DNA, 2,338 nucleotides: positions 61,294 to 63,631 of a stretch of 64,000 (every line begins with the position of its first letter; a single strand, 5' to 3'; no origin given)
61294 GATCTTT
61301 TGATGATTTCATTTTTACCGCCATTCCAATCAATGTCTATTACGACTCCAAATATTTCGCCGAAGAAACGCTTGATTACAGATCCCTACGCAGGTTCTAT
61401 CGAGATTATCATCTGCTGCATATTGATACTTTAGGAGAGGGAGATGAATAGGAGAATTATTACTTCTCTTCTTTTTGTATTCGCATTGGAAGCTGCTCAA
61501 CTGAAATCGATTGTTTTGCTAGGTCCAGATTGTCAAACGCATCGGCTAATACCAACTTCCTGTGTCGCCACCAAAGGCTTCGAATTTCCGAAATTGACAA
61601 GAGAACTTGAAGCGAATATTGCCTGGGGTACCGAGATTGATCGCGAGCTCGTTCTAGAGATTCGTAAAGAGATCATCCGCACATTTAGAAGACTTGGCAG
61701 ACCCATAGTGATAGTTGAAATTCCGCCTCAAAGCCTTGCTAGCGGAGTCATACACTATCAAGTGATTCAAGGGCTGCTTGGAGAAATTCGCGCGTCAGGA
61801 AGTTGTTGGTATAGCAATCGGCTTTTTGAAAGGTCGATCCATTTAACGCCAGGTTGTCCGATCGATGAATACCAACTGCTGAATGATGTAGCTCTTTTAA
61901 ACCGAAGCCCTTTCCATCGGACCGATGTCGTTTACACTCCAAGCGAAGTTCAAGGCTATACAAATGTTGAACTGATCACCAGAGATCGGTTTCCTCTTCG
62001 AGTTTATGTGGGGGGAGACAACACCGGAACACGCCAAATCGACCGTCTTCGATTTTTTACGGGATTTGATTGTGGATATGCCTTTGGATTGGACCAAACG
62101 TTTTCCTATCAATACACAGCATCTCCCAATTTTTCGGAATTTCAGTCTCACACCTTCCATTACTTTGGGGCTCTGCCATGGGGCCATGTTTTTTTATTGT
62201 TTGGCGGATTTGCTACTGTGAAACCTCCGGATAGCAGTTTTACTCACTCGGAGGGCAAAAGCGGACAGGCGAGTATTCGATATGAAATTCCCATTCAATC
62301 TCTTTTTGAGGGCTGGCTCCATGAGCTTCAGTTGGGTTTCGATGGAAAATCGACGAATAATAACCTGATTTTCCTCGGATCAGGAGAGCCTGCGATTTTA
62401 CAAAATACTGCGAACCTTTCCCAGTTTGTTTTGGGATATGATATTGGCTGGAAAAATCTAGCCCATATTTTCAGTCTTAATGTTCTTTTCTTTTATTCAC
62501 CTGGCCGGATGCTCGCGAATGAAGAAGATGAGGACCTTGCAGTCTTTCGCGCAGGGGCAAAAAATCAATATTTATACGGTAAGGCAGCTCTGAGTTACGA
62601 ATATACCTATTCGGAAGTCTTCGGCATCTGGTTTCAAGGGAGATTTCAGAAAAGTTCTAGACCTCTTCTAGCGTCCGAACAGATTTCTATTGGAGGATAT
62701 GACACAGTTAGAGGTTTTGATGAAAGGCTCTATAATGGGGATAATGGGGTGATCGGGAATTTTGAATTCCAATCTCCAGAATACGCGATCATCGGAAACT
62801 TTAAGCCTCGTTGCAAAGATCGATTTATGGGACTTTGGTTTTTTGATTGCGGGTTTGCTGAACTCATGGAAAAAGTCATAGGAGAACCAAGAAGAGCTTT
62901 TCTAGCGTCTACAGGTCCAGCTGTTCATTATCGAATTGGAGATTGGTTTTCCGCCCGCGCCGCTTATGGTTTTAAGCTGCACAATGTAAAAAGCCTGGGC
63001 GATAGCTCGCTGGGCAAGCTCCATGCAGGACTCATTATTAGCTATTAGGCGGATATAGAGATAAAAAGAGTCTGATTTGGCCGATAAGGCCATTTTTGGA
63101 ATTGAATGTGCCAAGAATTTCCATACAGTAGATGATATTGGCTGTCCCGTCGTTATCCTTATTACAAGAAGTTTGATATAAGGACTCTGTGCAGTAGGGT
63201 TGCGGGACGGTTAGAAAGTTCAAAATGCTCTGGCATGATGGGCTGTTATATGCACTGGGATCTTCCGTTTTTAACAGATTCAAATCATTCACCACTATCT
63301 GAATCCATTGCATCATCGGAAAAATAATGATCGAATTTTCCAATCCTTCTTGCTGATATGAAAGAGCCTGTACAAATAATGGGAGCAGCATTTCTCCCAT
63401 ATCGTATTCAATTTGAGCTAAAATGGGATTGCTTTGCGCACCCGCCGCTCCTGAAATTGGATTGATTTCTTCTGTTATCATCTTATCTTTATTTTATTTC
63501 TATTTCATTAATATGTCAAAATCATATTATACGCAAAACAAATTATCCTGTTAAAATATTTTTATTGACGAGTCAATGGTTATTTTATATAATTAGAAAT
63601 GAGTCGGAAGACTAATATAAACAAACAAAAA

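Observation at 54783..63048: Type Vb (two-partner secretion) locus with a 2222-aa exoprotein in an otherwise chlamydia-like gene context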

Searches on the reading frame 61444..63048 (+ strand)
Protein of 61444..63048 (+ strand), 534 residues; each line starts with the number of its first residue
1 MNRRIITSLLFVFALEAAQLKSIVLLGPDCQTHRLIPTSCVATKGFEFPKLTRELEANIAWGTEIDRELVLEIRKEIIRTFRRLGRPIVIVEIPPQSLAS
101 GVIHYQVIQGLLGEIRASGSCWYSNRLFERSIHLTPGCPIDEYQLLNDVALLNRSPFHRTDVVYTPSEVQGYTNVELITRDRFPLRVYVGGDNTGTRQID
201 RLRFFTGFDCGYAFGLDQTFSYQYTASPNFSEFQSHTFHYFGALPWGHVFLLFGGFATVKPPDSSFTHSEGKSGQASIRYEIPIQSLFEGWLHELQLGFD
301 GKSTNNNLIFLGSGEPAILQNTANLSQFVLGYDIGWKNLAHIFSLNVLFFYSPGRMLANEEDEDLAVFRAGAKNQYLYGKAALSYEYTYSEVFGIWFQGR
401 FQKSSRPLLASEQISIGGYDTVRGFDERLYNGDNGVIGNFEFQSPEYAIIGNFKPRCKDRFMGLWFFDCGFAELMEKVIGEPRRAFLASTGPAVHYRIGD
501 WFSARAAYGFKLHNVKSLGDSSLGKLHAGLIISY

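Call 3: search_protein_families(library=pfam, proteins=[window:61444-63048:+], max_evalue=0.01)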
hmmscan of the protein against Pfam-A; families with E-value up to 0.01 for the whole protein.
window:61444-63048:+ (534 aa): 1 family
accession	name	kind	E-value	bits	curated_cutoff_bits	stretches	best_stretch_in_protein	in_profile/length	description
PF03865.19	ShlB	-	1.9e-16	60.9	22.7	2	356-443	185-269/311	Haemolysin secretion/activation protein ShlB/FhaC/HecB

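Call 8: search_protein_families(library=ncbifam, proteins=[window:61444-63048:+], max_evalue=0.01)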
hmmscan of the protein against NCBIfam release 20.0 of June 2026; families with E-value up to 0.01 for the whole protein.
window:61444-63048:+ (534 aa): 0 families

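Call 12: find_encoding_contigs(protein=window:61444-63048:+, flank=10000, max_places=6)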
Protein window:61444-63048:+ (534 aa): no gene with exactly this product is on record in the collection.

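Call 30: search_solved_structures(query=window:61444-63048:+, max_evalue=1, show_alignments=2)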
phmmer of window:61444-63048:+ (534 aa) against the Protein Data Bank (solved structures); distinct sequences matched with E-value up to 1: 3.
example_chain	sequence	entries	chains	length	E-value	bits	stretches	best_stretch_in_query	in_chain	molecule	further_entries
6wim_A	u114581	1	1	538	1.8e-07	33.2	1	93-436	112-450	Outer membrane transporter CdiB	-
4qky_A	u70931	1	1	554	0.01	17.5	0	398-441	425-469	Filamentous hemagglutinin transporter protein FhaC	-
4ql0_A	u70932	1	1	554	0.028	16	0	398-441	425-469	Filamentous hemagglutinin transporter protein FhaC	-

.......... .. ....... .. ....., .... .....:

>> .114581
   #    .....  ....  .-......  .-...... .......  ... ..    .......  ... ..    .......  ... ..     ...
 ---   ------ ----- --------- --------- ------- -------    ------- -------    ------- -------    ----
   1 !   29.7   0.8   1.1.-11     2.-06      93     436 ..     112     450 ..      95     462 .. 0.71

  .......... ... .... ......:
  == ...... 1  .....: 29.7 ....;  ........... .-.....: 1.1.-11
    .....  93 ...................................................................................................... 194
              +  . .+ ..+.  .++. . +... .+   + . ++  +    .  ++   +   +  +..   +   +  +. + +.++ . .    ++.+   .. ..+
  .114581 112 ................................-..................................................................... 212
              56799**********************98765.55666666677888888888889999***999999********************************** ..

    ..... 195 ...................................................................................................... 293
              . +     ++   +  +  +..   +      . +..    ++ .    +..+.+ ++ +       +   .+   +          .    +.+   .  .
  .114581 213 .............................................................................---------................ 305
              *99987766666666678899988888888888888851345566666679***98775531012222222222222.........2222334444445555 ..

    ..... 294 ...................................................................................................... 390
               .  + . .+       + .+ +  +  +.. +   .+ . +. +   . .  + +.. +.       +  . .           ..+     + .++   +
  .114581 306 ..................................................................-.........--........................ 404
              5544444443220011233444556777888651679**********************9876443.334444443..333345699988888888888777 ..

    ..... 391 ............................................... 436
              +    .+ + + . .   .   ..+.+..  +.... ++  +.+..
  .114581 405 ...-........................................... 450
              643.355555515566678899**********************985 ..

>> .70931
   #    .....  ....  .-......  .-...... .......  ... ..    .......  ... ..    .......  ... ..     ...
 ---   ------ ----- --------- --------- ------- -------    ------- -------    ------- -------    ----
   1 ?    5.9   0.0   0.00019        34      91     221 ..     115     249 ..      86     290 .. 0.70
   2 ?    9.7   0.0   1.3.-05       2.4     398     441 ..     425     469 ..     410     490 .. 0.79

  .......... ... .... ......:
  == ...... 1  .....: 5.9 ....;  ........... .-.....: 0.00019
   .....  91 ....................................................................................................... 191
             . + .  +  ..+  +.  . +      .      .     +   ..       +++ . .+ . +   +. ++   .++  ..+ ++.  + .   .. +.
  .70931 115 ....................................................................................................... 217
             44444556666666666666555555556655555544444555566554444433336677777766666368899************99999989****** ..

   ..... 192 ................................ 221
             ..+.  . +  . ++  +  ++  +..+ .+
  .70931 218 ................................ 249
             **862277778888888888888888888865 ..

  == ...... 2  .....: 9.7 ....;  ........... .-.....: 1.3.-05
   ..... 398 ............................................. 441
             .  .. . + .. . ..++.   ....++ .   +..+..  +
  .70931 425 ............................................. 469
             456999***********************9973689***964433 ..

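Call 39: search_protein_families(library=pfam, proteins=[window:61444-63048:+], max_evalue=10)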
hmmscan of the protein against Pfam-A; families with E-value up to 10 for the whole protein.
window:61444-63048:+ (534 aa): 1 family
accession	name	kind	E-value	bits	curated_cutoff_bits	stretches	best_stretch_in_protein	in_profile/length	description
PF03865.19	ShlB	-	1.9e-16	60.9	22.7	2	356-443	185-269/311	Haemolysin secretion/activation protein ShlB/FhaC/HecB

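Call 42: search_protein_families(library=pfam, alignment_id=A3, max_evalue=0.01)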
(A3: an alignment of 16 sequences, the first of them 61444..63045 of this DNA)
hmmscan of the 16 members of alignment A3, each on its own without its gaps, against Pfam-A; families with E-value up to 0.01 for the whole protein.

A. member 1, window:61444-63045:+ (534 aa): 1 family
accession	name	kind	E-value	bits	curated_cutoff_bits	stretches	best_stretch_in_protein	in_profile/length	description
PF03865.19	ShlB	-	1.9e-16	60.9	22.7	2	356-443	185-269/311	Haemolysin secretion/activation protein ShlB/FhaC/HecB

B. families by the number of members that match (of 16 scanned): 6 families
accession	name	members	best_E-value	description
PF03865.19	ShlB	16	4.5e-30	Haemolysin secretion/activation protein ShlB/FhaC/HecB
PF01103.29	Omp85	15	3.4e-10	Omp85 superfamily domain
PF07244.20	POTRA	14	3.7e-07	Surface antigen variable number repeat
PF08479.16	POTRA_2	13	1.6e-09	POTRA domain, ShlB-type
PF13505.12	OMP_b-brl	4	0.00048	Outer membrane protein beta-barrel domain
PF03725.20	RNase_PH_C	1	0.0077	3' exoribonuclease family, domain 2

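Call 43: search_solved_structures(query=A3, max_evalue=0.01)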
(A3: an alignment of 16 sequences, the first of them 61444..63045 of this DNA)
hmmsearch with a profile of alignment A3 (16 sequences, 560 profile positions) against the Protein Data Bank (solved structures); distinct sequences matched with E-value up to 0.01: 42.
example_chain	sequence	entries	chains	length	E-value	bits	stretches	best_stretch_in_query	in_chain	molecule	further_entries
6wim_A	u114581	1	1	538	7.5e-17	64.3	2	82-233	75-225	Outer membrane transporter CdiB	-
6wil_A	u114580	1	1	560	4.5e-13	51.8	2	76-282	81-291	Hemolysin activator protein CdiB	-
4qky_A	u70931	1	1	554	9.9e-13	50.7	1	82-525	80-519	Filamentous hemagglutinin transporter protein FhaC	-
4ql0_A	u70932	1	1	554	3.1e-12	49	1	82-525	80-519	Filamentous hemagglutinin transporter protein FhaC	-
3njt_A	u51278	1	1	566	3.8e-11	45.5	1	82-525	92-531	Filamentous hemagglutinin transporter protein fhaC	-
9ccg_A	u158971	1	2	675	2.2e-08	36.3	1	417-560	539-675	POTRA domain-containing protein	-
2x8x_X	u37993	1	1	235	2.5e-07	32.8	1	76-208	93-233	TLR1789 PROTEIN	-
3mc8_A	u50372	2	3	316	8.6e-06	27.8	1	80-205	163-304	Alr2269 protein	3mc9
9hiv_A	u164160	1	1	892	1.3e-05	27.2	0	102-178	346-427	Outer membrane protein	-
9hj3_A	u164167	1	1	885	1.6e-05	26.9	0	102-178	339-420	Outer membrane protein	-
5or1_A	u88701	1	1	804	0.00022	23.1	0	76-162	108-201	Outer membrane protein assembly factor BamA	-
8xnb_A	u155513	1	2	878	0.00023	23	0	71-157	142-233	Outer membrane protein assembly factor BamA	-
3efc_A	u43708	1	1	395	0.00038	22.3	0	76-162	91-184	Outer membrane protein assembly factor yaeT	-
7ye4_A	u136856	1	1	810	0.00063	21.6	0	76-162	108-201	Outer membrane protein assembly factor BamA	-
8bnz_A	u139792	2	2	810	0.00063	21.6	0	76-162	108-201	Outer membrane protein assembly factor BamA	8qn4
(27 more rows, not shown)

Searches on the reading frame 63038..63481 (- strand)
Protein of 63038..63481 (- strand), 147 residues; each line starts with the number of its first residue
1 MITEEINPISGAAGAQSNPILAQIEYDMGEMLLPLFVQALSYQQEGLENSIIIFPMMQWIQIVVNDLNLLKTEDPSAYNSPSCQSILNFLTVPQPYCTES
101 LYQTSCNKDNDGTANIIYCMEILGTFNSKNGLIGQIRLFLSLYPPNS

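Call 3: search_protein_families(library=pfam, proteins=[window:63038-63481:-], max_evalue=0.01)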
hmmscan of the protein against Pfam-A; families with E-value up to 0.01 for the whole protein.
window:63038-63481:- (147 aa): 0 families

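Call 8: search_protein_families(library=ncbifam, proteins=[window:63038-63481:-], max_evalue=0.01)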
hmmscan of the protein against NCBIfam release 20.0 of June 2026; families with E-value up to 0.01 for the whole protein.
window:63038-63481:- (147 aa): 0 families
